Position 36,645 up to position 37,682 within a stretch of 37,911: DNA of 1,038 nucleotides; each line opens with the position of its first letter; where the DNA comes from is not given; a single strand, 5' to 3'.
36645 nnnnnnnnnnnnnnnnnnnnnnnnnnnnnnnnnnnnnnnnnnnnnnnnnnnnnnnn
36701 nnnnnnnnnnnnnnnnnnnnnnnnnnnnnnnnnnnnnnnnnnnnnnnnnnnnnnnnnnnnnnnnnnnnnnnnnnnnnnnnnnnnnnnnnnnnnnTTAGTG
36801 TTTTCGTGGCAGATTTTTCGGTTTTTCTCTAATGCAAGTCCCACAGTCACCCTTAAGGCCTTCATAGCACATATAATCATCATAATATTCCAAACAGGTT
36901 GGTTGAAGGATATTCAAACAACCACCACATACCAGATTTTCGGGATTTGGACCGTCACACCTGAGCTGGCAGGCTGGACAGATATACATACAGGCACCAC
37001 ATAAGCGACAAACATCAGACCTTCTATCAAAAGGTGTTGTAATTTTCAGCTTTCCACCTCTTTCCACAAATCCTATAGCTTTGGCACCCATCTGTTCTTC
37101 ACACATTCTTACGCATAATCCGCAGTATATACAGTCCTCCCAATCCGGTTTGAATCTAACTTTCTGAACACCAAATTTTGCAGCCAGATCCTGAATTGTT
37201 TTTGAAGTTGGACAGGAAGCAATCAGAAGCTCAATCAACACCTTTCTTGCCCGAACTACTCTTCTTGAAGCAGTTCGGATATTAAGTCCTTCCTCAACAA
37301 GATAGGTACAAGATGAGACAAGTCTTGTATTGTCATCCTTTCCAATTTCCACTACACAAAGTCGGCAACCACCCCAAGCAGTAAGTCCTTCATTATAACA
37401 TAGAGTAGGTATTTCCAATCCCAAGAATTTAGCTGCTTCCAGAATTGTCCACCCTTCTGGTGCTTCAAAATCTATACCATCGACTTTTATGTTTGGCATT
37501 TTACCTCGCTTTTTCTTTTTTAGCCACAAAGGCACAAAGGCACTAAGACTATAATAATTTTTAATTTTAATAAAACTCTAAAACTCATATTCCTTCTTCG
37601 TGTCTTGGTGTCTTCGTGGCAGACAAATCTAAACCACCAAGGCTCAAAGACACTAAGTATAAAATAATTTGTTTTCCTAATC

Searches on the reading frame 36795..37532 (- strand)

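Call 38: search_protein_families(library=pfam, proteins=[window:36795-37532:-], max_evalue=0.001)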
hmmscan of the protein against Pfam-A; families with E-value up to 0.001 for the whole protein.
window:36795-37532:- (245 aa): 5 families
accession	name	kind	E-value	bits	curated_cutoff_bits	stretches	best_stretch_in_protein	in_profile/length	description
PF13510.11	Fer2_4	-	2e-16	60.3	22.8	1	14-89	5-81/82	2Fe-2S iron-sulfur cluster binding domain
PF12838.12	Fer4_7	-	2e-06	28.6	27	1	134-187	2-50/52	4Fe-4S dicluster domain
PF22117.2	Fer4_Nqo3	-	1.8e-05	25.2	27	1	132-187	9-63/67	NADH-quinone oxidoreductase subunit 3, ferredoxin-like domain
PF00037.32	Fer4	-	4.6e-05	23.5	21.1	1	129-144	3-18/24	4Fe-4S binding domain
PF14697.11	Fer4_21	-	7.5e-05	23.2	35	1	132-187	6-53/59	4Fe-4S dicluster domain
